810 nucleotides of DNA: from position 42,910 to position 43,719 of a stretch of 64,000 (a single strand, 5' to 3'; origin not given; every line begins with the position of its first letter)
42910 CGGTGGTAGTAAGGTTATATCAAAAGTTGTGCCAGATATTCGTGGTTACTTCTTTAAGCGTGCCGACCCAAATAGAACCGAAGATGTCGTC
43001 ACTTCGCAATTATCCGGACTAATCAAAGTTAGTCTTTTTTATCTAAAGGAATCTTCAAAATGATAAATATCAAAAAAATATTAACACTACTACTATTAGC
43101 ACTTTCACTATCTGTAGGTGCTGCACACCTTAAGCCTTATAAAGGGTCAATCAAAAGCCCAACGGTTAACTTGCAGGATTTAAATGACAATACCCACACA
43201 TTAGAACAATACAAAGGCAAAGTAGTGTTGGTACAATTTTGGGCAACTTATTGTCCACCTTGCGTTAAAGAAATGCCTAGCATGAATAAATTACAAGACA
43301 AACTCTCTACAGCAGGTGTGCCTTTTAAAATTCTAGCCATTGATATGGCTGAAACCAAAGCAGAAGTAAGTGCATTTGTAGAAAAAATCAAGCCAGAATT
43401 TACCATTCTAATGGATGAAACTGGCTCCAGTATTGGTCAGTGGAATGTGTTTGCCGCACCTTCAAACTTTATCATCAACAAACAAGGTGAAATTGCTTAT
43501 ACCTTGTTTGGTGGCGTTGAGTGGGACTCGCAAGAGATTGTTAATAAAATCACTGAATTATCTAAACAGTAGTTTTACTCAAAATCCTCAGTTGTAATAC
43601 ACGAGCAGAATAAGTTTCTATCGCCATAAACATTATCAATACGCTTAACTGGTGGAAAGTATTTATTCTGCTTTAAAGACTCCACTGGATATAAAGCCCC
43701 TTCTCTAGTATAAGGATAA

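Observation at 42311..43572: Unrecognised secreted domain + TlpA-like thioredoxin: split here into two coupled genes, fused 10 kb away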

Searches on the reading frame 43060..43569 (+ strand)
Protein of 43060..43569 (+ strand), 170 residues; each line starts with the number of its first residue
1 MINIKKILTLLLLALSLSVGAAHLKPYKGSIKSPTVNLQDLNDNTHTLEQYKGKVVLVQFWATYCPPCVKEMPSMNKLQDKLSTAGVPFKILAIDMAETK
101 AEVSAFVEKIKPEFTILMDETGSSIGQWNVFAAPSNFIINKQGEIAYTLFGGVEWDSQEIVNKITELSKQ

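Call 5: search_protein_families(library=pfam, proteins=[window:43060-43569:+], max_evalue=1)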
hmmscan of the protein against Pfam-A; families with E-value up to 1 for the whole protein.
window:43060-43569:+ (170 aa): 9 families
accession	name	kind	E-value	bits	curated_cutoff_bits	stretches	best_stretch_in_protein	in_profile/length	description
PF00578.27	AhpC-TSA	-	2.7e-22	79.5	26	1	33-147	5-123/124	AhpC/TSA family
PF08534.16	Redoxin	-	2e-21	76.8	26.6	1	33-153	6-136/148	Redoxin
PF13905.12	Thioredoxin_8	-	5e-12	46.4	27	1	53-145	1-94/94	Thioredoxin-like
PF00085.26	Thioredoxin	-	5.2e-09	36.5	23.5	1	52-120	17-82/103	Thioredoxin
PF02630.20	SCO1-SenC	-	7.2e-06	26.4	22.8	1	38-117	6-89/134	SCO1/SenC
PF00255.25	GSHPx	-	0.00013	22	27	1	38-92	6-57/108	Glutathione peroxidase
PF13098.12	Thioredoxin_2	-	0.00061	20.5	27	1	52-152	4-94/104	Thioredoxin-like domain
PF20029.6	DUF6436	-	0.0024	18.1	27.3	1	46-147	13-89/133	Domain of unknown function (DUF6436)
PF14794.11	DUF4479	-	0.1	12.9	25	1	116-146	17-46/71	Domain of unknown function (DUF4479)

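Call 6: search_protein_families(library=ncbifam, proteins=[window:43060-43569:+], max_evalue=1)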
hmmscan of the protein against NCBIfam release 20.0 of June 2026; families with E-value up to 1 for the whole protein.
window:43060-43569:+ (170 aa): 24 families
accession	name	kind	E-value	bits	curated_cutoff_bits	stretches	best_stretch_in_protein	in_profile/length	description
NF002854.0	PRK03147.1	subfamily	1.8e-29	102.8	170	1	7-154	13-161/176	thiol-disulfide oxidoreductase ResA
NF041202.1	StoA_CxxC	exception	1.2e-18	67.5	210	1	9-153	11-152/163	endospore biogenesis thiol-disulfide oxidoreductase StoA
NF047696.1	ThlDiSintTplARhiz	equivalog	1.8e-17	63.8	230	1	24-164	68-212/219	thiol:disulfide interchange protein TlpA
TIGR00385.1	dsbE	subfamily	8.3e-16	58.1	123.15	1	34-154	41-159/173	DsbE family thiol:disulfide interchange protein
NF041054.1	WAxxUGC_long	equivalog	4.5e-14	52.5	300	1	30-145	81-194/354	ResA-like WAxxUGC motif-containing protein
NF010625.0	PRK14018.1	equivalog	8.9e-10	37.7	522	1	35-154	40-161/521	bifunctional peptide-methionine (S)-S-oxide reductase MsrA/peptide-methionine (R)-S-oxide reductase MsrB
NF011941.0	PRK15412.1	equivalog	1.6e-08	34.3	359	1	51-153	66-163/185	thiol:disulfide interchange protein DsbE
NF006960.0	PRK09437.1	equivalog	3.4e-08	33.6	140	1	28-131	5-106/156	thioredoxin-dependent thiol peroxidase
TIGR01068.1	thioredoxin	equivalog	2.4e-06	27.6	96.8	1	50-102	11-62/101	thioredoxin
NF053650.1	PerredPrxQDein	equivalog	1.2e-05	25.4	260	1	34-131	2-96/148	thioredoxin-dependent peroxiredoxin PrxQ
NF047697.1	ThioredTrxAClost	equivalog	1.3e-05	25.3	140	1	50-90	15-53/105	thioredoxin TrxA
NF053656.1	redoxin_TUGYCR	domain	3.1e-05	23.9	100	1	36-143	4-117/146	TUGYCR motif thioredoxin fold (seleno)protein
NF040769.1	SelL_rel_redox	subfamily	5.9e-05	22.8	120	1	33-121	3-91/173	SelL-related redox protein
TIGR01126.1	pdi_dom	equivalog_domain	8.1e-05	22.9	107.2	1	51-107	12-68/105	protein disulfide-isomerase domain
NF008229.0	PRK10996.1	equivalog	0.00036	20.3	125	1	39-128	36-122/141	thioredoxin TrxC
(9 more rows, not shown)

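Call 45: search_solved_structures(query=window:43060-43569:+, max_evalue=0.00001)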
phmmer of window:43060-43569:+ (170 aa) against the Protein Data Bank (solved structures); distinct sequences matched with E-value up to 0.00001: 37.
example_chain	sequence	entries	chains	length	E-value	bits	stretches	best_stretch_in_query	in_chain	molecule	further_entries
3kcm_A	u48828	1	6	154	4.8e-21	78.5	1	33-169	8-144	Thioredoxin family protein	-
3hdc_A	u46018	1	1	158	8.9e-20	74.4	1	31-166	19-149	Thioredoxin family protein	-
4nmu_A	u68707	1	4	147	2.4e-19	73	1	32-153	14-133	Thiol-disulfide oxidoreductase ResA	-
1st9_A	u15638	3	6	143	1.8e-15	60.4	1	33-152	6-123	Thiol-disulfide oxidoreductase resA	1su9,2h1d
2f9s_A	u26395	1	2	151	2.2e-15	60.1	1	33-152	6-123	Thiol-disulfide oxidoreductase resA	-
3c71_A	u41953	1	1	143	2.5e-15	59.9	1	33-152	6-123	Thiol-disulfide oxidoreductase resA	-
2h1b_A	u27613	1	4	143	4.9e-15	59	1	33-152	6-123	Thiol-disulfide oxidoreductase resA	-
2h19_A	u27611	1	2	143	3.4e-14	56.2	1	33-152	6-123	Thiol-disulfide oxidoreductase resA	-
2h1a_A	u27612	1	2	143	3.4e-14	56.2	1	33-152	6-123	Thiol-disulfide oxidoreductase resA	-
1jfu_A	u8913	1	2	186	4.6e-14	55.8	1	26-163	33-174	THIOL:DISULFIDE INTERCHANGE PROTEIN TLPA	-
3erw_A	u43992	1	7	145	4.7e-14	55.8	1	50-153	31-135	Sporulation thiol-disulfide oxidoreductase A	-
3c73_A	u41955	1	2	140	4.9e-14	55.7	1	33-152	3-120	Thiol-disulfide oxidoreductase resA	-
3gl3_A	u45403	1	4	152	1.2e-13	54.5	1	48-152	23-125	Putative Thiol:disulfide interchange protein DsbE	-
2m72_A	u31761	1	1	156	2.6e-13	53.4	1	34-169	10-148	Uncharacterized thioredoxin-like protein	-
2h1g_A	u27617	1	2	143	6.4e-13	52.1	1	33-152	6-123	Thiol-disulfide oxidoreductase resA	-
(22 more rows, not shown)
